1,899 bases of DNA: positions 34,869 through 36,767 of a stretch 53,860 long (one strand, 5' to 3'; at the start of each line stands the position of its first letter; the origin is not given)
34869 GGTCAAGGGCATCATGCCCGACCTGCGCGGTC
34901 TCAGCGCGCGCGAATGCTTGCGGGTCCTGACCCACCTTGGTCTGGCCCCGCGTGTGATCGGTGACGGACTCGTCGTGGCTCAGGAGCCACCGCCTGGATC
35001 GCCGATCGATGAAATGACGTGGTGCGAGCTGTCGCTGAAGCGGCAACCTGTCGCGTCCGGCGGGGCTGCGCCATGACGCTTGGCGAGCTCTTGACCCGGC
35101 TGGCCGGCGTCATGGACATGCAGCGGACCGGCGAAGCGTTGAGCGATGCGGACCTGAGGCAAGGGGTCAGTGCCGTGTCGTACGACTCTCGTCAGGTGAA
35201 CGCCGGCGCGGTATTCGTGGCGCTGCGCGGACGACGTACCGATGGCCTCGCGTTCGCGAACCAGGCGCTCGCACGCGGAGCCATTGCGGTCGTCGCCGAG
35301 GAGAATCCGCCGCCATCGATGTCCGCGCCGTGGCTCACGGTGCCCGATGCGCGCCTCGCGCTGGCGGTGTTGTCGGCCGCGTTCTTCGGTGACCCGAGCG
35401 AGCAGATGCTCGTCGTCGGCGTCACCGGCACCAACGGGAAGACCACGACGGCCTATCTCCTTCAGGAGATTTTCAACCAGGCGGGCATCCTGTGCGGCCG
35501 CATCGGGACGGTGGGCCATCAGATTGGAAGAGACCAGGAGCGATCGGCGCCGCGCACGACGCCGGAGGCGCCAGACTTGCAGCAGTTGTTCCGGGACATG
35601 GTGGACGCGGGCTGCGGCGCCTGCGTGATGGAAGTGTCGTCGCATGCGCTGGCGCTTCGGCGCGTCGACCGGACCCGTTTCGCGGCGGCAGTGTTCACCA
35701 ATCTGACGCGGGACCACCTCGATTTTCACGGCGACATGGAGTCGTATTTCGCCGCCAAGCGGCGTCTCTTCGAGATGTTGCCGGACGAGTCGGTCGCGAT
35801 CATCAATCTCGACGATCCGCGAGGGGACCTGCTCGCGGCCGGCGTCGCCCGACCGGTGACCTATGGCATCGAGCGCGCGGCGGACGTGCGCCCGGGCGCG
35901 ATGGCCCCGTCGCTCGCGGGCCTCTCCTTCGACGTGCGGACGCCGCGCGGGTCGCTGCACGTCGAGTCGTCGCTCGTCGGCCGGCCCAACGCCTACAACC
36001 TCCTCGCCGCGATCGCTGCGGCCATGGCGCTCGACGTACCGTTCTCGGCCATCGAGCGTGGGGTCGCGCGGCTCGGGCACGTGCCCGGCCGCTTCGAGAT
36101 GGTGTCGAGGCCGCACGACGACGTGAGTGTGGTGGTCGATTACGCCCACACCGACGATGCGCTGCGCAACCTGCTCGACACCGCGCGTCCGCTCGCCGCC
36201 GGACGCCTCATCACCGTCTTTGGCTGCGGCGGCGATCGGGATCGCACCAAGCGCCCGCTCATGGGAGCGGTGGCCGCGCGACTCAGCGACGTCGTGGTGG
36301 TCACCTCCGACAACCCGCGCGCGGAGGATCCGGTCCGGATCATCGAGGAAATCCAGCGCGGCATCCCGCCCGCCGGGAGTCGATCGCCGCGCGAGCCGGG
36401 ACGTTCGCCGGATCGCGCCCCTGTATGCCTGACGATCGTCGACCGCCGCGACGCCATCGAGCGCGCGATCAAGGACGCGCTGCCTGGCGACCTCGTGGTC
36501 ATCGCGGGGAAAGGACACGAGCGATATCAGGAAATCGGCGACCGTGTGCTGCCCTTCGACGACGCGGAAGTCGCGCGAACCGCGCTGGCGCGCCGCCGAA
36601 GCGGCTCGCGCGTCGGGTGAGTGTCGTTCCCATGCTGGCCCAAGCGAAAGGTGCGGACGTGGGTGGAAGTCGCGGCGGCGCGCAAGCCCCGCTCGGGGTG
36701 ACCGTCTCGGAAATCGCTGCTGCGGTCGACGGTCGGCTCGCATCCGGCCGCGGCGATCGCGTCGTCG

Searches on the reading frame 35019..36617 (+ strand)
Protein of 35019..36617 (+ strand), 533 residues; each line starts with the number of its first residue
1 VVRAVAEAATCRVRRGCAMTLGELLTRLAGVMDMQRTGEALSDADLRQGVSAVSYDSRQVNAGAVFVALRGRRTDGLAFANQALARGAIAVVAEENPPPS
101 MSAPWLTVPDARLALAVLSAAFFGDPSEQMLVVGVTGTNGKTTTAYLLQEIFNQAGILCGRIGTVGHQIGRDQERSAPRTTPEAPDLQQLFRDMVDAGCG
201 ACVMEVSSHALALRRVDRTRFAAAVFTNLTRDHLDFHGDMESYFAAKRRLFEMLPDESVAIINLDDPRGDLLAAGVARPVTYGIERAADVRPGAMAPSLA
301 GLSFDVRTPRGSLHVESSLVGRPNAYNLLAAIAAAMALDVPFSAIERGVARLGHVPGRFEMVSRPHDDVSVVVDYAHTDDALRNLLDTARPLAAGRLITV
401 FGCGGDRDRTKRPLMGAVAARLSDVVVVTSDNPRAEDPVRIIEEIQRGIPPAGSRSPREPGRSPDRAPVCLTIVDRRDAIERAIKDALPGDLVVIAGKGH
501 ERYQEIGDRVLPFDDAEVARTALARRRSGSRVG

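Call 71: search_protein_families(library=pfam, proteins=[window:35019-36617:+], max_evalue=0.0001)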
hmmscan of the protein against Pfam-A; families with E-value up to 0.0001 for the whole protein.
window:35019-36617:+ (533 aa): 3 families
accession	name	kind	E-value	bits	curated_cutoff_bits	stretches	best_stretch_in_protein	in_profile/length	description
PF08245.18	Mur_ligase_M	-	9.5e-57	192.6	24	1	135-335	1-200/200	Mur ligase middle domain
PF02875.26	Mur_ligase_C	-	2.3e-33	116.1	28.4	1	357-499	1-127/127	Mur ligase, glutamate ligase domain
PF01225.30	Mur_ligase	-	1.3e-09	38.7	21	1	50-122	2-94/95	Mur ligase family, catalytic domain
